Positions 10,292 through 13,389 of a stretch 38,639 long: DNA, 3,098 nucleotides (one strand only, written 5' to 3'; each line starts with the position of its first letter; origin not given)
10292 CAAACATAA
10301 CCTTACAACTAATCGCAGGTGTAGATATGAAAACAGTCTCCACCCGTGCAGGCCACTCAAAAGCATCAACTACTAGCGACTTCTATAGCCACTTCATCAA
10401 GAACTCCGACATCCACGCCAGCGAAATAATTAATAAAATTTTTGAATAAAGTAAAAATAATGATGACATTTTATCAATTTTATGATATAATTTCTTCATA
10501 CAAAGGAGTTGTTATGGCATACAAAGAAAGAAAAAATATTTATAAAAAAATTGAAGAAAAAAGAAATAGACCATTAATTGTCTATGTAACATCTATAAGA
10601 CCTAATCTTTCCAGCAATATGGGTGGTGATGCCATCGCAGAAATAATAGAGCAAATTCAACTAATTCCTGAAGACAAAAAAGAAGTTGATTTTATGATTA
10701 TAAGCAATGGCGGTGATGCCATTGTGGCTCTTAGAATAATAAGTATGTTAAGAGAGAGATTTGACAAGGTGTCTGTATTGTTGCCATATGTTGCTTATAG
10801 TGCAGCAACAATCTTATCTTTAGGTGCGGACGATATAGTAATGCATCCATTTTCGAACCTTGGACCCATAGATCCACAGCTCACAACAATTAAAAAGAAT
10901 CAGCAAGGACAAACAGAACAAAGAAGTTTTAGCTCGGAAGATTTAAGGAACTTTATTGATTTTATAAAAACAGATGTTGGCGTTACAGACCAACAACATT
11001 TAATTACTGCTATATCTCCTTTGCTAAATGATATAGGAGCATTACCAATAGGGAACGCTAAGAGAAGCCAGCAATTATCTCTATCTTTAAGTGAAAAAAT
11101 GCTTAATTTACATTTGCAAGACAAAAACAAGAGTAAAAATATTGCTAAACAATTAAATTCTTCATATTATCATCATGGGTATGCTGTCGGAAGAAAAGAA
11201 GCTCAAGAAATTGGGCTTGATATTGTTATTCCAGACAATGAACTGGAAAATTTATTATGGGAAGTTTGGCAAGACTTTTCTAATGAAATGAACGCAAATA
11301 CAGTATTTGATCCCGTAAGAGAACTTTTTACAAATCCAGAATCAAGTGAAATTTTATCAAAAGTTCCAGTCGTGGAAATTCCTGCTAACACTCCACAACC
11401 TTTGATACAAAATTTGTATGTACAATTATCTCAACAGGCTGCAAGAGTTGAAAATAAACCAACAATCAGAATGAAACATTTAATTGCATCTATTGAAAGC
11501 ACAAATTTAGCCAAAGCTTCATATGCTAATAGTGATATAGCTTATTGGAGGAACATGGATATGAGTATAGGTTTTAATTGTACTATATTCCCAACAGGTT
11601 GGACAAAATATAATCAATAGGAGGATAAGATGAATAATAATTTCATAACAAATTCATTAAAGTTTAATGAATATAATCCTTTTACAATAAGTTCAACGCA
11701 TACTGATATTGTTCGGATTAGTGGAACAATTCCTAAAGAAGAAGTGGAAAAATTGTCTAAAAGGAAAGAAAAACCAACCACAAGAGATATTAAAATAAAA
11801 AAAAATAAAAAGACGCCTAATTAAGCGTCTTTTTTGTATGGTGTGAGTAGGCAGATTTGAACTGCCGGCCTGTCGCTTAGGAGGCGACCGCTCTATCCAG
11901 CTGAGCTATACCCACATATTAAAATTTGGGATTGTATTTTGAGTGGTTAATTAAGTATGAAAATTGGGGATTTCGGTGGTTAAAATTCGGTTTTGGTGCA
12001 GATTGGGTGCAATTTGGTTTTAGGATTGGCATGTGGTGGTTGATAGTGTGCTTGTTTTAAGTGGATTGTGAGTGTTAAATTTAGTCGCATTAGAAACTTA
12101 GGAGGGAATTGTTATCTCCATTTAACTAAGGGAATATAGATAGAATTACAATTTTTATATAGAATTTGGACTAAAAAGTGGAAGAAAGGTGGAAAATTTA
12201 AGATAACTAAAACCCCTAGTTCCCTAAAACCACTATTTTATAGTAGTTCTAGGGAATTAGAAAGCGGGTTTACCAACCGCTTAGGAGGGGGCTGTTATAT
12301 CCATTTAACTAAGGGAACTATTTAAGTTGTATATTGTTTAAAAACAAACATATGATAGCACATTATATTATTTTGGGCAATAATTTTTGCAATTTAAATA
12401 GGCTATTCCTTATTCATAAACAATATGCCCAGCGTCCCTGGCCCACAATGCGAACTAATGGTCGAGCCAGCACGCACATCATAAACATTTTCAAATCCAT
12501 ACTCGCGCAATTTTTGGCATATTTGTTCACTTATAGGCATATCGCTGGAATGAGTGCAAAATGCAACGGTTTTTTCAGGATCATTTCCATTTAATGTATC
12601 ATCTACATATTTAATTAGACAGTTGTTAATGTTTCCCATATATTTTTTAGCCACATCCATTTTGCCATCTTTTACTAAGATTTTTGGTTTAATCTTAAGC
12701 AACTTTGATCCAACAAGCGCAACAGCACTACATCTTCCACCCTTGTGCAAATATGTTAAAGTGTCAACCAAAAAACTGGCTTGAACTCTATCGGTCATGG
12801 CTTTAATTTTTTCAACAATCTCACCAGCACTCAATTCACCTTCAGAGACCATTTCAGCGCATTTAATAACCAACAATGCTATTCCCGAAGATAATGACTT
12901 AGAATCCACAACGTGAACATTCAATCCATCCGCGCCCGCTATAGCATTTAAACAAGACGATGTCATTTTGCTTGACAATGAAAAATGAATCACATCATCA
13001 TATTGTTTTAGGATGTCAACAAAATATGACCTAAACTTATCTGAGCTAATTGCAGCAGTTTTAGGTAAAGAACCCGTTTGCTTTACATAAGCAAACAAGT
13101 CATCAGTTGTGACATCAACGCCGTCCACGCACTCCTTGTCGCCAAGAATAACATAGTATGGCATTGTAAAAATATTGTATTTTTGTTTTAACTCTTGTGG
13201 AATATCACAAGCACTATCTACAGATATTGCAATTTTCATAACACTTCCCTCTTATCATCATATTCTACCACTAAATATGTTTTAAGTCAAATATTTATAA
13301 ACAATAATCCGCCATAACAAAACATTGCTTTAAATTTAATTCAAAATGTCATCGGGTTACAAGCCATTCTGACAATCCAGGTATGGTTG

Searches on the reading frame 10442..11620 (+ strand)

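Call 7: search_protein_families(library=pfam, proteins=[window:10442-11620:+], max_evalue=0.01)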
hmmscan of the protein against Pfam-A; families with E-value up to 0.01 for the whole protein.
window:10442-11620:+ (392 aa): 1 family
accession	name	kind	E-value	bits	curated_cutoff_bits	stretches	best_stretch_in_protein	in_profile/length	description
PF01972.22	SDH_protease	-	7.7e-19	68.2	31.3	1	7-149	14-161/286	ClpP-like SDH-type serine proteinase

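Call 17: search_protein_families(library=phrogs, proteins=[window:10442-11620:+], max_evalue=0.01)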
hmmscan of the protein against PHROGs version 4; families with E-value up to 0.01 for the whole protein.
window:10442-11620:+ (392 aa): 7 families
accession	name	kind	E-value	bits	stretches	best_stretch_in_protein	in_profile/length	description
phrog_11747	-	unknown function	4.4e-38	132.1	1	29-284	7-263/290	-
phrog_21683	-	unknown function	3.6e-19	70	2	64-148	23-107/337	-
phrog_2976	-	head and packaging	1.3e-06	29.4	1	66-140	39-112/394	head maturation protease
phrog_1684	-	head and packaging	2.2e-06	28.4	1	80-134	73-127/284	head maturation protease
phrog_53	-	head and packaging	1.2e-05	25.6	1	65-143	101-183/583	head maturation protease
phrog_94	-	head and packaging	6.2e-05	23.7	1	76-138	113-176/622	head maturation protease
phrog_3348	-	unknown function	0.002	18.5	1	67-135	55-123/386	-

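Call 18: search_protein_families(library=ncbifam, proteins=[window:10442-11620:+], max_evalue=0.01)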
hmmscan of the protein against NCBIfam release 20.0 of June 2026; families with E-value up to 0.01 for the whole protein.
window:10442-11620:+ (392 aa): 3 families
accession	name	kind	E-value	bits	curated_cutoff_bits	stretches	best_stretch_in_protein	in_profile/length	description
NF047768.1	Clp_like_SDH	equivalog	2.2e-19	70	250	1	65-150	65-149/260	SDH family Clp fold serine proteinase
NF045542.1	Clp_rel_HeadMat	equivalog_domain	4.8e-09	36.4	120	1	66-138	21-93/165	head maturation protease, ClpP-related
NF045540.1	scaf_prot_MCP1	exception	0.0042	15.8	475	1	63-135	15-86/652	ClpP-like prohead protease/major capsid protein fusion protein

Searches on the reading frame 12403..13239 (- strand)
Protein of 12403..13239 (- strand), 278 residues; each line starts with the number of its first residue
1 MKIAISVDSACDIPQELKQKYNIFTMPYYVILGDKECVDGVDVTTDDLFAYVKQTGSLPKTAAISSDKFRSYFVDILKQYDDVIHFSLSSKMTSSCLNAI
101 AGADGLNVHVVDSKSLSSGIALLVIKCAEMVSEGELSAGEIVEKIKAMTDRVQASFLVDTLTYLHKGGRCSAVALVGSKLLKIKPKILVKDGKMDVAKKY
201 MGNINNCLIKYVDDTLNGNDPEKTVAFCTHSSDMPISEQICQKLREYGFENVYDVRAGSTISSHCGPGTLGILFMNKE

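Call 7: search_protein_families(library=pfam, proteins=[window:12403-13239:-], max_evalue=0.01)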
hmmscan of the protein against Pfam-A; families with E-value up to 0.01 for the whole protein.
window:12403-13239:- (278 aa): 2 families
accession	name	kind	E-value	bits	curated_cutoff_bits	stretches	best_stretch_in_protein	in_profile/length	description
PF02645.21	DegV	-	1.4e-60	205.5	27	1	2-276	1-279/280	Uncharacterised protein, DegV family COG1307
PF13684.11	FakA-like_C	-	0.00032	20.6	23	1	79-247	45-193/216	Fatty acid kinase subunit A-like, C-terminal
